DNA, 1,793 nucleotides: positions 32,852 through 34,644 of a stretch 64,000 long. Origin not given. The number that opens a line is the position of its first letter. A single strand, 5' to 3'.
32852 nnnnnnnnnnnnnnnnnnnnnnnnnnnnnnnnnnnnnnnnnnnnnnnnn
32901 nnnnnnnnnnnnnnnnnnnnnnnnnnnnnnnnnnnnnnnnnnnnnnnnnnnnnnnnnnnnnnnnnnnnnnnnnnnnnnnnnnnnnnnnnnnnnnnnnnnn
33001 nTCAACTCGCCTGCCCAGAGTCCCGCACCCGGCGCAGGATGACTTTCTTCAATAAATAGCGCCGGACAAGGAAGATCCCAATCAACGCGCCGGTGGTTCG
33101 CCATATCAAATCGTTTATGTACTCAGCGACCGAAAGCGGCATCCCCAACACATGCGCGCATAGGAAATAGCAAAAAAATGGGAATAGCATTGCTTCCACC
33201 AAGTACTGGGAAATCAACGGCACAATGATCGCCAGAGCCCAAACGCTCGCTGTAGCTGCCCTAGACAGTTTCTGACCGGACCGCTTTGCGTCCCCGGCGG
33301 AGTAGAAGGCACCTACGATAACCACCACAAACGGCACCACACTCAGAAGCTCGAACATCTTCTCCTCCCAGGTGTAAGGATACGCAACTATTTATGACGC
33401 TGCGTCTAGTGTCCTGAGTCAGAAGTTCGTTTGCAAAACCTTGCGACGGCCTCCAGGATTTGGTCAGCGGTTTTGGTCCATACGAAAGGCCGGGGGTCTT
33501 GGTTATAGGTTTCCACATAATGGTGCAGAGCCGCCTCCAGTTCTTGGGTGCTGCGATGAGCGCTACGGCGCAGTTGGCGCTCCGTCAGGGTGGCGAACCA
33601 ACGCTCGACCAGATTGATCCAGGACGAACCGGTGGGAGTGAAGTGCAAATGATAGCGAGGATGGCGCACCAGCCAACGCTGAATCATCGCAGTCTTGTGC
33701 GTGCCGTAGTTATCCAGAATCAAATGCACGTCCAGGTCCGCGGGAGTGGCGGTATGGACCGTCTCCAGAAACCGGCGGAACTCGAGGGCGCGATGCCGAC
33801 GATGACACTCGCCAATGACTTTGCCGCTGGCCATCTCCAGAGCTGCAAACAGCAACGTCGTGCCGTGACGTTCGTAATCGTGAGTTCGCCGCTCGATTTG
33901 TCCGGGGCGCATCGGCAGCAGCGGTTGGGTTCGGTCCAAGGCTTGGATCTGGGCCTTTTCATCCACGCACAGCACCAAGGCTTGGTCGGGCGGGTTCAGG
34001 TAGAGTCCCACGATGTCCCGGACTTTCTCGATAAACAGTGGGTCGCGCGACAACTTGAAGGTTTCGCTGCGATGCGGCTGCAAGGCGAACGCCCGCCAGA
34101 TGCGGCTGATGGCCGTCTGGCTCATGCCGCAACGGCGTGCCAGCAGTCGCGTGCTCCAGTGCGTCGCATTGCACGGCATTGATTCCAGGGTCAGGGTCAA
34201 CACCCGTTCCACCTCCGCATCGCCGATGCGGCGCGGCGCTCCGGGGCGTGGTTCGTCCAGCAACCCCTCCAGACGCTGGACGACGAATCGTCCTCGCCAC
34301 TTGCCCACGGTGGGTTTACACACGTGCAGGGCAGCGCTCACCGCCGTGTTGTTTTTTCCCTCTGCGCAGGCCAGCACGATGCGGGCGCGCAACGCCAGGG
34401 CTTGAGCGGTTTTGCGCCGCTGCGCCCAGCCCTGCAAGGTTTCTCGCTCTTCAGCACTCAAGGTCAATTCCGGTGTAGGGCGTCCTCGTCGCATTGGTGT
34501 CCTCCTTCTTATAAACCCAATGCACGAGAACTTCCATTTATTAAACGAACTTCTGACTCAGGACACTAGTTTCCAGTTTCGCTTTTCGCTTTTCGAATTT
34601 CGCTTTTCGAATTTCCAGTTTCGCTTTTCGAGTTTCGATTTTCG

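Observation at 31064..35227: nfeD-flotillin operon split by a nested insertion: IR-bounded cassette plus an IS630 in CTAG, flanked by heptamer arrays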

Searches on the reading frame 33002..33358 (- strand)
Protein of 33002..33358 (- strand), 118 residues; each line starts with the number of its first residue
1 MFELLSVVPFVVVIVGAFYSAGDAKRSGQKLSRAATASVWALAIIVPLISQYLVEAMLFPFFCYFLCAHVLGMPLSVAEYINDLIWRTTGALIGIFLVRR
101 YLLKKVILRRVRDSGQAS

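Call 3: search_protein_families(library=pfam, proteins=[window:33002-33358:-], max_evalue=0.01)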
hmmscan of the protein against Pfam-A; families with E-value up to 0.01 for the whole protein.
window:33002-33358:- (118 aa): 0 families

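Call 10: find_encoding_contigs(protein=window:33002-33358:-, flank=6000, max_places=8)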
Protein window:33002-33358:- (118 aa): no gene with exactly this product is on record in the collection.

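Call 11: find_homologous_proteins(query=window:33002-33358:-, max_evalue=0.01)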
Query window:33002-33358:- (118 aa): 1 proteins with E <= 0.01 among 25 candidates.
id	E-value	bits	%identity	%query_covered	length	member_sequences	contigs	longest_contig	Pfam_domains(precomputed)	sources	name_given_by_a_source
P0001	4.9e-69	247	100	100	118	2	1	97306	-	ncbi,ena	-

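Call 33: search_protein_representatives(protein=window:33002-33358:-)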
Query: 118 residues. Proteins with E-value up to 0.001 (for the whole library): 15; up to 1e-10: 4; up to 1e-30: 1. The best 15 are listed.
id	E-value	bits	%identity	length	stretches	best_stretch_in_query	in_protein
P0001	1.6e-69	247.3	100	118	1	1-118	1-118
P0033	1.4e-15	73.6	48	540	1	9-110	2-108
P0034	2.0e-11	60.2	43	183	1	3-106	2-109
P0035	3.6e-11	59.4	40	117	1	3-98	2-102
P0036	3.5e-09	53.0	43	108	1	6-102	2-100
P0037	4.3e-09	52.7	37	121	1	3-109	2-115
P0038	1.3e-08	51.2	37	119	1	4-104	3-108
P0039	1.5e-08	50.9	32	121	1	3-105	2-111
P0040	2.6e-08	50.2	39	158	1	2-98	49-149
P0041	3.1e-07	46.7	38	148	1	4-100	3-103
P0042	1.4e-06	44.7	36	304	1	3-103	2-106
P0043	3.4e-06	43.4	32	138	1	3-96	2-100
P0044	2.2e-04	37.5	34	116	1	3-98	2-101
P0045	4.7e-04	36.5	40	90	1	1-58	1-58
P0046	6.9e-04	35.9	41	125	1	3-61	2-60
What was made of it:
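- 33002..33358 (-): ORF118, a small helical membrane protein from a rare family. 14 distant relatives among 1.84 billion cluster representatives, E 1e-15 to 7e-4 (call 33).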

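Call 36: find_homologous_proteins(query=A3, max_evalue=0.001)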
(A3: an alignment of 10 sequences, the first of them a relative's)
Query A3 (10 sequences) (118 aa, profile of the alignment): 5 proteins with E <= 0.001 among 8000 candidates.
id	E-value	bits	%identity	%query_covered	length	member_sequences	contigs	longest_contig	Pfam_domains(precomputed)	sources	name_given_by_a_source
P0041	3.1e-39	152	37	72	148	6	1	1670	-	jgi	-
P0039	5.7e-38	147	31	87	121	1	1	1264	-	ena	-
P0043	1.8e-36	143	31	78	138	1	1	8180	-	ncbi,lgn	-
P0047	6.2e-36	141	36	72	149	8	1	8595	-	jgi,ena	jgi:hypothetical protein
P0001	3.7e-34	135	100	100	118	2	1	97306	-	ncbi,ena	-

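Call 37: find_encoding_contigs(protein=P0043, flank=5000, max_places=4)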
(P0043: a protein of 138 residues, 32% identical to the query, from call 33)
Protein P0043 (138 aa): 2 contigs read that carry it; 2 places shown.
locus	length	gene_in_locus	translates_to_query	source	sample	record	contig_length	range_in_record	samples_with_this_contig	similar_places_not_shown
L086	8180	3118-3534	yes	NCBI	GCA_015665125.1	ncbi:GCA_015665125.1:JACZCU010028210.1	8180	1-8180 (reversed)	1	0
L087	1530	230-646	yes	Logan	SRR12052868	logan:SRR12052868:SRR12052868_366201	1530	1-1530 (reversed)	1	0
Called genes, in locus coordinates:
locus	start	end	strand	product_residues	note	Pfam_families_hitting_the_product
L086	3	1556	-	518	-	?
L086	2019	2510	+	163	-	PF04978:MST, PF12867:DinB_2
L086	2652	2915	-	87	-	-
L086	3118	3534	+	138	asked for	-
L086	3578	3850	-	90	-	PF14206:Cys_rich_CPCC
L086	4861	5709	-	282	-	PF13277:YmdB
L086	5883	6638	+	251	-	-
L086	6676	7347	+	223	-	-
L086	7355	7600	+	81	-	-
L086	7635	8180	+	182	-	?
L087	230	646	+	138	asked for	-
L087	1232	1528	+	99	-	?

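Call 38: find_encoding_contigs(protein=P0047, flank=5000, max_places=4)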
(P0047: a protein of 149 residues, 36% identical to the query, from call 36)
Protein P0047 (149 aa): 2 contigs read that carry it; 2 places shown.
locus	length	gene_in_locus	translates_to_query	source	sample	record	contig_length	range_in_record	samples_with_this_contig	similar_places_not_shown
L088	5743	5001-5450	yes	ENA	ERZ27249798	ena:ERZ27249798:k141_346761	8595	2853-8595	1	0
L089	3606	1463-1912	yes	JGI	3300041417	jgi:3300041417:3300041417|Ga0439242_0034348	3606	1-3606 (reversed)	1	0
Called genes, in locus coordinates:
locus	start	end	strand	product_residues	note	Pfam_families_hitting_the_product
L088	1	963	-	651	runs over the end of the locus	PF09286:Pro-kuma_activ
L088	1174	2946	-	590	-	PF00654:Voltage_CLC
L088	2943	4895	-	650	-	PF13428:TPR_14 (faint), PF07719:TPR_2 (faint), PF13414:TPR_11 (faint), PF14559:TPR_19 (faint), PF23914:TPR_CcmH_CycH, PF13432:TPR_16 (weak)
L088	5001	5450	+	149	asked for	-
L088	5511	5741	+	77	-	?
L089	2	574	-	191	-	?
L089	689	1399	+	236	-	PF00756:Esterase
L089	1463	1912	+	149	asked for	-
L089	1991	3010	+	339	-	-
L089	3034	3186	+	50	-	-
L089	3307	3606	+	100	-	?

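Call 39: find_encoding_contigs(protein=P0041, flank=5000, max_places=4)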
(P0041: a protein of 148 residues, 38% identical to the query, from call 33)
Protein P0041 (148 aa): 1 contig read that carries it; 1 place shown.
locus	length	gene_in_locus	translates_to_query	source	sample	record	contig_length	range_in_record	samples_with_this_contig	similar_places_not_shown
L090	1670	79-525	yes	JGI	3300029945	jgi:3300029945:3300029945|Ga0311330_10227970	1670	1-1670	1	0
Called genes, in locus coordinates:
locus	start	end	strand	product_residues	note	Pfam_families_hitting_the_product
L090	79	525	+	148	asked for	-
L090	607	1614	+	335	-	-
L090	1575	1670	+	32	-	?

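Call 40: find_encoding_contigs(protein=P0039, flank=5000, max_places=4)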
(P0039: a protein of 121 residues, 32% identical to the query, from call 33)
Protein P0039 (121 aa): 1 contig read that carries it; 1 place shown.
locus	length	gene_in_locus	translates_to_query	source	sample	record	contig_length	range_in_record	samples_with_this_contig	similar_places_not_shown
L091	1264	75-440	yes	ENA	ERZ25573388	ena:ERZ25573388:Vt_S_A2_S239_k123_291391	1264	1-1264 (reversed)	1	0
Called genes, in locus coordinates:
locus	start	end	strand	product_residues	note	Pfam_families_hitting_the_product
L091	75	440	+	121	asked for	-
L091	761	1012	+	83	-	-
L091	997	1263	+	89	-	?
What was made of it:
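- None of the ORF118 homologues I could place on contigs lies near nfeD or flotillin (calls 37-40).
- Tried and rejected: None of those homologues lies near nfeD or flotillin (calls 37-40).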

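Call 50: search_protein_families(library=ncbifam, proteins=[window:33002-33358:-], max_evalue=0.1)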
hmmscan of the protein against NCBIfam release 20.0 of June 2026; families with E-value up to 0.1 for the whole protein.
window:33002-33358:- (118 aa): 1 family
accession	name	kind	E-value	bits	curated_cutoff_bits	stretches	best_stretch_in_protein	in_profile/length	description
TIGR03469.1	HpnB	hypoth_equivalog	0.047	12.7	379.25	1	32-106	158-226/386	hopene-associated glycosyltransferase HpnB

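Call 51: search_protein_families(library=pfam, proteins=[window:33002-33358:-], max_evalue=10)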
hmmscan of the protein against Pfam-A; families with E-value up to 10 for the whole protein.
window:33002-33358:- (118 aa): 4 families
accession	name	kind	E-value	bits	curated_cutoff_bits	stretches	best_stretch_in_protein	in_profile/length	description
PF04892.17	VanZ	-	0.044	14.9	30.1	1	42-99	65-123/126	VanZ like family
PF14987.11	NADHdh_A3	-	0.15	12.9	27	1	36-53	16-33/78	NADH dehydrogenase 1 alpha subcomplex subunit 3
PF05620.16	TMEM208_SND2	-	0.16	12.2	22.9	1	76-101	89-114/167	SRP-independent targeting protein 2/TMEM208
PF07264.17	EI24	-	0.17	12.4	32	1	26-93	110-178/199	Sulfate transporter CysZ/Etoposide-induced protein 2.4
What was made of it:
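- Tried and rejected: A VanZ Pfam hit at E 0.044 is too weak to use (call 51).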

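Call 66: predict_structure(alignment_id=A3)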
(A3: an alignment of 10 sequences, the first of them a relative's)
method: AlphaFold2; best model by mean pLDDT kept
length: 118 residues; sequences in the alignment: 10
mean_pLDDT: 87.1   pTM: 0.72
mean pLDDT of the five models: 87.1, 85.5, 82.1, 81.3, 79.2
residues with pLDDT >= 90: 59; 70-90: 53; 50-70: 6; < 50: 0
segments of 3 or more residues with pLDDT < 50: none
pLDDT, mean of each block of 10 residues (from residue 1): 84 93 81 89 95 83 85 91 92 94 82 75
secondary structure, 60 per line:
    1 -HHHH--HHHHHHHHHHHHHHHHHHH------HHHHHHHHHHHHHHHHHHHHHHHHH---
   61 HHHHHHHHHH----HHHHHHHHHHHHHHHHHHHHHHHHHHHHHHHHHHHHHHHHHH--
elements in order: H2-5 H8-26 H33-57 H61-70 H75-116
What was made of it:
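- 33002..33358 (-): AlphaFold pLDDT 87 (call 66).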

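Call 69: fold_search(model_id=the predicted structure, library=pdb)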
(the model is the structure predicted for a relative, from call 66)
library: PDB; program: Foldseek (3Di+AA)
matches with E <= 10: 62; with E <= 0.001: 0
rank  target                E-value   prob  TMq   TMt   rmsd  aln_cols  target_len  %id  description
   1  9e0h_A                7.0e-01  0.28  0.31  0.25  21.0       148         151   15  De novo calcium channel heptamer, CalC6_3 with DHR extensions. Off target multimerization state (released 2025-10-01)
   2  9k29_B                9.7e-01  0.25  0.32  0.19  17.1       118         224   18  Structure of the Salmonella flagellar FliPQR complex reconstituted in the peptidisc (released 2025-08-06)
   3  7xk3_D                1.6e+00  0.13  0.28  0.19  17.7       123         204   14  Cryo-EM structure of Na+-pumping NADH-ubiquinone oxidoreductase from Vibrio cholerae, state 1 (released 2022-07-20)
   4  7xk7_D                1.9e+00  0.12  0.28  0.19  18.1       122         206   15  Cryo-EM structure of Na+-pumping NADH-ubiquinone oxidoreductase from Vibrio cholerae, with korormicin (released 2022-07-20)
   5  9mgz_L                2.3e+00  0.10  0.24  0.23   9.4       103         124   14  Dunaliella tertiolecta PSI-LHCI-TIDI1 supercomplex (released 2025-06-25)
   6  8evu_D                3.5e+00  0.08  0.28  0.19  19.7       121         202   16  Cryo EM structure of Vibrio cholerae NQR (released 2022-11-16)
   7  9k29_A                3.9e+00  0.11  0.33  0.21  17.4       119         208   14  Structure of the Salmonella flagellar FliPQR complex reconstituted in the peptidisc (released 2025-08-06)
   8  9dbr_A                4.1e+00  0.08  0.25  0.15  13.4       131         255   14  Danio rerio TREK-1:CBD complex (released 2025-09-17)
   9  9mh1_L                4.1e+00  0.07  0.24  0.23   9.3       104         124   14  Dunaliella tertiolecta PSI-LHCI supercomplex (released 2025-06-25)
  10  3pvp_A                4.8e+00  0.08  0.23  0.27  13.9       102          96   12  Structure of Mycobacterium tuberculosis DnaA-DBD in complex with box2 DNA (released 2011-05-25)
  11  8a1y_D                4.8e+00  0.07  0.28  0.19  17.5       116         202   16  Sodium pumping NADH-quinone oxidoreductase with inhibitor HQNO (released 2023-06-14)
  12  4f3e_A                5.0e+00  0.18  0.46  0.15   8.3       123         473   15  Crystal Structure of Thermus thermophilus HB8 CasA (released 2012-05-23)
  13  9ddm_B                5.3e+00  0.06  0.24  0.16  15.8       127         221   15  E. coli TolAQR conformation I (released 2025-07-09)
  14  6v37_A                5.3e+00  0.06  0.22  0.13  14.6       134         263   14  K2P2.1(TREK-1)I110D:RuR:ML335 bound channel structure (released 2020-02-26)
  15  5azb                  5.6e+00  0.07  0.28  0.17   7.2       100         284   16  Crystal structure of Escherichia coli Lgt in complex with phosphatidylglycerol and the inhibitor palmitic acid (released 2016-01-27)
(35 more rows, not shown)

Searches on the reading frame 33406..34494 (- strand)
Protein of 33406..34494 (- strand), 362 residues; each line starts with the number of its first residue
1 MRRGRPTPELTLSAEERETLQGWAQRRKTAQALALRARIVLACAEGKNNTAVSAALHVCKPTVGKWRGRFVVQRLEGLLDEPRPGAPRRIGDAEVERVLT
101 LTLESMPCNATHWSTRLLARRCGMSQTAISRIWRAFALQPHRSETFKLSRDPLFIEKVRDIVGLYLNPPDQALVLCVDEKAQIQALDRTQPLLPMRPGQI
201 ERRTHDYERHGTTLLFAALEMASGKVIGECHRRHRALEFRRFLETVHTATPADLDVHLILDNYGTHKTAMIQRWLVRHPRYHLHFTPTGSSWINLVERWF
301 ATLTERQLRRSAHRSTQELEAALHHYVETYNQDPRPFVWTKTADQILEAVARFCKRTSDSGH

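Call 3: search_protein_families(library=pfam, proteins=[window:33406-34494:-], max_evalue=0.01)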
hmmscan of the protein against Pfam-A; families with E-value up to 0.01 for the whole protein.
window:33406-34494:- (362 aa): 7 families
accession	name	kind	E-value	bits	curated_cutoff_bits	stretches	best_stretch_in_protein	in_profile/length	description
PF13358.12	DDE_3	-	7.2e-19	68.5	28.6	1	174-319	2-145/146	DDE superfamily endonuclease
PF13565.12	HTH_32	-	9.7e-15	55.3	33.7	1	62-133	1-73/73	Homeodomain-like domain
PF13518.12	HTH_28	-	1.4e-09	38.3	25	1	36-84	2-50/52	Helix-turn-helix domain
PF13551.12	HTH_29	-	1.8e-09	38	28.1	1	36-95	1-62/64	Winged helix-turn helix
PF13384.12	HTH_23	-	3.5e-08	33.5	24.6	1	34-78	5-49/50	Homeodomain-like domain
PF18024.7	HTH_50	-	0.00047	20.2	27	1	111-136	22-47/50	Helix-turn-helix domain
PF13683.12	rve_3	-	0.0017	18.5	26.5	1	283-333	5-56/67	Integrase core domain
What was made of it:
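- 33409..34566 (-): IS630-family insertion sequence (1158 bp). Terminal repeats at 33409-33432 and 34543-34566. Transposase ORF at 33406-34494, with its stop codon TAG supplied by the TA duplication plus the G of the target. DDE_3 plus HTH domains (call 3).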

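Call 49: find_encoding_contigs(protein=window:33406-34494:-, flank=3000, max_places=8)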
Protein window:33406-34494:- (362 aa): 1 contig read that carries it; 1 place shown.
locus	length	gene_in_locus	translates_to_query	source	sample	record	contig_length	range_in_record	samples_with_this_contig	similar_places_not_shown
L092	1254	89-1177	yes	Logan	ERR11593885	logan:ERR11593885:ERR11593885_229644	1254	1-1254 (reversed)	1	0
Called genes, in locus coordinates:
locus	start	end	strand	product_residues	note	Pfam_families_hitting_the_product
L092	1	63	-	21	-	?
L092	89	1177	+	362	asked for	PF13384:HTH_23 (weak), PF13518:HTH_28 (weak), PF13551:HTH_29, PF13565:HTH_32, PF13358:DDE_3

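Call 50: search_protein_families(library=ncbifam, proteins=[window:33406-34494:-], max_evalue=0.1)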
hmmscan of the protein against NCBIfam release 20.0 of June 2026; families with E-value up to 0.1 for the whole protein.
window:33406-34494:- (362 aa): 4 families
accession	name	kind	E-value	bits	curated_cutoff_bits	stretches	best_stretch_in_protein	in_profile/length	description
NF033545.0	transpos_IS630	equivalog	2e-78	263.9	100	1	36-331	2-299/299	IS630 family transposase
NF033577.2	transpos_IS481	equivalog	5.1e-16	59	224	1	36-332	2-268/284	IS481 family transposase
NF033516.0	transpos_IS3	equivalog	0.00015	21.2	160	1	266-332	287-353/369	IS3 family transposase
TIGR04381.1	HTH_TypR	domain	0.013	15.5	30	1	112-136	21-45/49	TyrR/PhhR family helix-turn-helix DNA-binding protein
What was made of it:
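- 33409..34566 (-): NF033545 264 bits, cutoff 100 (call 50).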
